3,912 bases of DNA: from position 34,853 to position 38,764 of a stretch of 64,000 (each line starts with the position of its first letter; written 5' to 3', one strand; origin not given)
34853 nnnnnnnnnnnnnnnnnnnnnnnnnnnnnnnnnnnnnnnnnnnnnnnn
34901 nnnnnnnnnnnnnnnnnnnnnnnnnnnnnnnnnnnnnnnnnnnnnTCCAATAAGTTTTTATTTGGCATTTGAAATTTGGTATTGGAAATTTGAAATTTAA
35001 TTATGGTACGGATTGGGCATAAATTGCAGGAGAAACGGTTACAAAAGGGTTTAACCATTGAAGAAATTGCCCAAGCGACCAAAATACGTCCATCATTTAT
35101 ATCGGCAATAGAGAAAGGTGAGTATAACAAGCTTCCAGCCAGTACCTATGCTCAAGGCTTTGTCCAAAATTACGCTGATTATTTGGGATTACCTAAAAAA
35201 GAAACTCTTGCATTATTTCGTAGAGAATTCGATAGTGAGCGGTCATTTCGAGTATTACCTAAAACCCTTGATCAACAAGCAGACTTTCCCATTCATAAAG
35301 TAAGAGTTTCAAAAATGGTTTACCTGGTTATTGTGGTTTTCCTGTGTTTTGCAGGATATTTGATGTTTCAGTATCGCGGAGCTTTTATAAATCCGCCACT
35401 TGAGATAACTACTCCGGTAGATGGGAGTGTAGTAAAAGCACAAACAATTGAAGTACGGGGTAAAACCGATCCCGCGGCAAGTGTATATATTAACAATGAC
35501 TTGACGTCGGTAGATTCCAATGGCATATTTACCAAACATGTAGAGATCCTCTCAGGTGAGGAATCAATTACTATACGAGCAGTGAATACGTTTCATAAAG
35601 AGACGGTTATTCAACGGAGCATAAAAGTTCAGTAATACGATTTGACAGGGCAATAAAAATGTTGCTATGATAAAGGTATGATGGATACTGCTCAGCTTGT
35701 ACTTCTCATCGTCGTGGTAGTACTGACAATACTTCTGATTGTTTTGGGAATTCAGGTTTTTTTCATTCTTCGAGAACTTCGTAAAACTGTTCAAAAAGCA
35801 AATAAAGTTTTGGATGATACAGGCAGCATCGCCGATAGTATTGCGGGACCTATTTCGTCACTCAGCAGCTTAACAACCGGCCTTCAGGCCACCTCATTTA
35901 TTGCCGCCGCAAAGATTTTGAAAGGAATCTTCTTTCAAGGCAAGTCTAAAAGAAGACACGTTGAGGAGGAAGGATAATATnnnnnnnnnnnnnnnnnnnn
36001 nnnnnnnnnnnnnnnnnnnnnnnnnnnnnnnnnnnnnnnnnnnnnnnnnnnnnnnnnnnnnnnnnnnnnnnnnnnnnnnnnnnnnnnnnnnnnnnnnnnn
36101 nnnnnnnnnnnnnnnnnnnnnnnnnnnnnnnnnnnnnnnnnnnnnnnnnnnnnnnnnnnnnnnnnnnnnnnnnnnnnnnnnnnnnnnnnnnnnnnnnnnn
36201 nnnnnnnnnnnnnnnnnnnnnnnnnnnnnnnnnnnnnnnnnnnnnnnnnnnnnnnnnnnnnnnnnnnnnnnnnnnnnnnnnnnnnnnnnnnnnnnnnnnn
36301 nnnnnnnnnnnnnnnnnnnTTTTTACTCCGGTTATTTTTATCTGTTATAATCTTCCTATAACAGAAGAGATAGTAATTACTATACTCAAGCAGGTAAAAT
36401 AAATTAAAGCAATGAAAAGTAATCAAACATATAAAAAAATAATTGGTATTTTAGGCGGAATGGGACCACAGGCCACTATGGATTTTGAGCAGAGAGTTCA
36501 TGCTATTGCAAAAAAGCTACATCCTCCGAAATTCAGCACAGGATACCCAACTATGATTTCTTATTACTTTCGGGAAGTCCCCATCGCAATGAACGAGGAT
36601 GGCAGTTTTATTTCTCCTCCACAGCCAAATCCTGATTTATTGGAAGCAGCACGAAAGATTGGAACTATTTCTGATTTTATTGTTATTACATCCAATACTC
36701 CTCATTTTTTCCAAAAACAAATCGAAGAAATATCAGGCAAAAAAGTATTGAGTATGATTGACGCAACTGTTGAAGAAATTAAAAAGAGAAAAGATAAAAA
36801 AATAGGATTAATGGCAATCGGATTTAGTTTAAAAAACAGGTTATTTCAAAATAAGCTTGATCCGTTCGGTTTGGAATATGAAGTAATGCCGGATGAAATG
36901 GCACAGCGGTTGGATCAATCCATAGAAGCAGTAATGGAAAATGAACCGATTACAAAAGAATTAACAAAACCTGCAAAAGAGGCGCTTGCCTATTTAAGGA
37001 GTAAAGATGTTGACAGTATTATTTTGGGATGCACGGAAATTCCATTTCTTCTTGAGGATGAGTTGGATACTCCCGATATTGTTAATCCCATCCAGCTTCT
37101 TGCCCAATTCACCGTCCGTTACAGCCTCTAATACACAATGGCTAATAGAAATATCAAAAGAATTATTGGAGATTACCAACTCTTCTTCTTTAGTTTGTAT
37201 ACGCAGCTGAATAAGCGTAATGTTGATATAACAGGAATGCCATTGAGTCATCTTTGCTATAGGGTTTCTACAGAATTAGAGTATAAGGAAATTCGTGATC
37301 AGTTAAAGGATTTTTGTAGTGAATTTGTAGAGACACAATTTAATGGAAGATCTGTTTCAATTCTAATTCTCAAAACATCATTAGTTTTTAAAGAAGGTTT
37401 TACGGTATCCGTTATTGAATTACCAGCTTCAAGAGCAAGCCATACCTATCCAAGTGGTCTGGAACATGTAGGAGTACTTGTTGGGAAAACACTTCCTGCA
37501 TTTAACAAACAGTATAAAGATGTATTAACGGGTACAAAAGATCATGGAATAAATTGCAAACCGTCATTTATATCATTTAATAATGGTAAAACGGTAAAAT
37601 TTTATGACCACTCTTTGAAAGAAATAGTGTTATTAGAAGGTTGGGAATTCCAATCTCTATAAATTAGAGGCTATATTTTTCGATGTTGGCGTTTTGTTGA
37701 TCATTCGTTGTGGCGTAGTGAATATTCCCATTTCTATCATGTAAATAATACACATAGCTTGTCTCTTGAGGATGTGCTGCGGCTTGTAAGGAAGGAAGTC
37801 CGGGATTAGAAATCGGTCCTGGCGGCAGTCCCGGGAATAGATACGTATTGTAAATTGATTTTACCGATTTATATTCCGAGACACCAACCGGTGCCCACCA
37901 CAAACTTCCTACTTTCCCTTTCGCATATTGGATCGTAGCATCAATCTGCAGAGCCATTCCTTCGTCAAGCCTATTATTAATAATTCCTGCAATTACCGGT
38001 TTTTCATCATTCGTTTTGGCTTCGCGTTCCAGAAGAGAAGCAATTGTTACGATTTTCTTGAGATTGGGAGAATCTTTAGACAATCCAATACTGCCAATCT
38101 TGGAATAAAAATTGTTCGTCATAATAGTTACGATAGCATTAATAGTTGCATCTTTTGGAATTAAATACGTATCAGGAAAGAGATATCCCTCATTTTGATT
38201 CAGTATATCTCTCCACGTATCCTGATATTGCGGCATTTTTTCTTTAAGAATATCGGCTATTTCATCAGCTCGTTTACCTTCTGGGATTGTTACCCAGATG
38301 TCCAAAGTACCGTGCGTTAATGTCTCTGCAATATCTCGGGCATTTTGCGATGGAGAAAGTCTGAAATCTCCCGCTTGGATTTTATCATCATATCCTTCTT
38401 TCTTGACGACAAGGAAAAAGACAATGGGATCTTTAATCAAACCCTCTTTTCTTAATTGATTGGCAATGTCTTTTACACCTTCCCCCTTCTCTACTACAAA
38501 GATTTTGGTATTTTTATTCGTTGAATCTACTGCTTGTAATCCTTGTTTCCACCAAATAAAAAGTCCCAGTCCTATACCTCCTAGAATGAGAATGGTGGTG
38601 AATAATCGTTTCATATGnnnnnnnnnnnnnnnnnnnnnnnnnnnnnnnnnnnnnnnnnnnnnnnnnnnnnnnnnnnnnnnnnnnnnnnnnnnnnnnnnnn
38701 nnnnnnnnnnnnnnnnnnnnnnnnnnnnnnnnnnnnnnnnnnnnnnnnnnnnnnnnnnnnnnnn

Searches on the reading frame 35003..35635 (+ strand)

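Call 39: search_protein_families(library=pfam, proteins=[window:35003-35635:+], max_evalue=0.00001)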
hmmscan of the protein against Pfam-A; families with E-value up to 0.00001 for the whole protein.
window:35003-35635:+ (210 aa): 5 families
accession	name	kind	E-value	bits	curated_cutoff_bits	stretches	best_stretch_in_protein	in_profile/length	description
PF13413.12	HTH_25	-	1e-22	80.1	24.6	1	8-67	2-61/62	Helix-turn-helix domain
PF09136.16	Glucodextran_B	-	2.2e-11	44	27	1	131-209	1-81/83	Glucodextranase, domain B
PF12844.13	HTH_19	-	6e-09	36.1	30.2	1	5-69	1-59/64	Helix-turn-helix domain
PF01381.28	HTH_3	-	1.8e-07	31.5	23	1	8-42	1-35/55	Helix-turn-helix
PF13560.12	HTH_31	-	4.1e-06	27.5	27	1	4-68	2-61/64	Helix-turn-helix domain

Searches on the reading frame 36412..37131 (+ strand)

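Call 39: search_protein_families(library=pfam, proteins=[window:36412-37131:+], max_evalue=0.00001)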
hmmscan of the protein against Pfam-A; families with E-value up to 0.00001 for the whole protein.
window:36412-37131:+ (239 aa): 1 family
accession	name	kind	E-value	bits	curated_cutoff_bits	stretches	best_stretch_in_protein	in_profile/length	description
PF01177.27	Asp_Glu_race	-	1.1e-24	87.9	31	1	14-232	1-209/211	Asp/Glu/Hydantoin racemase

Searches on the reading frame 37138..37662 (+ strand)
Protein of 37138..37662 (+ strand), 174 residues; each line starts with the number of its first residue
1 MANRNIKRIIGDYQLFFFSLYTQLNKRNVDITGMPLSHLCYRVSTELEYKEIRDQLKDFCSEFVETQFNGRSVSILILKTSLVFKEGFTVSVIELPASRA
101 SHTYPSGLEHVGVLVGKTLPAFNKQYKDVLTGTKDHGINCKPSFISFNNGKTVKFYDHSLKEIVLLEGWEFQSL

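Call 40: search_protein_families(library=pfam, proteins=[window:37138-37662:+], max_evalue=0.00001)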
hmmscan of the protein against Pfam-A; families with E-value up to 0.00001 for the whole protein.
window:37138-37662:+ (174 aa): 1 family
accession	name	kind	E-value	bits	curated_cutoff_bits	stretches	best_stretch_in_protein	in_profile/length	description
PF06185.18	YecM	-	2.4e-20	73.4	25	1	6-131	2-126/180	YecM protein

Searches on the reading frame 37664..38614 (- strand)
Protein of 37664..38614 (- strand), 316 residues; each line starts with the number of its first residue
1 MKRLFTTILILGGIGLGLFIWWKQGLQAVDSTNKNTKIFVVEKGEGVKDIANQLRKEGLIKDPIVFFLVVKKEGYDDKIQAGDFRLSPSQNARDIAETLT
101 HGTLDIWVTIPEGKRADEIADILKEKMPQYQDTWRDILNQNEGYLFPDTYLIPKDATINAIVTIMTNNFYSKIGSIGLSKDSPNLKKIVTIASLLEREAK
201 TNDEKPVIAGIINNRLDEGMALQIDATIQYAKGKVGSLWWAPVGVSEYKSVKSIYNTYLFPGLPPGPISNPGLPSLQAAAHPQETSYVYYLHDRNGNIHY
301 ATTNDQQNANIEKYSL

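Call 40: search_protein_families(library=pfam, proteins=[window:37664-38614:-], max_evalue=0.00001)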
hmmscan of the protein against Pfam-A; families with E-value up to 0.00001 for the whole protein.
window:37664-38614:- (316 aa): 1 family
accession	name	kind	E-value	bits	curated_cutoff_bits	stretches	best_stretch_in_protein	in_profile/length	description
PF02618.21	YceG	-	9.6e-74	248.7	32.4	1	39-313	1-275/275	YceG-like family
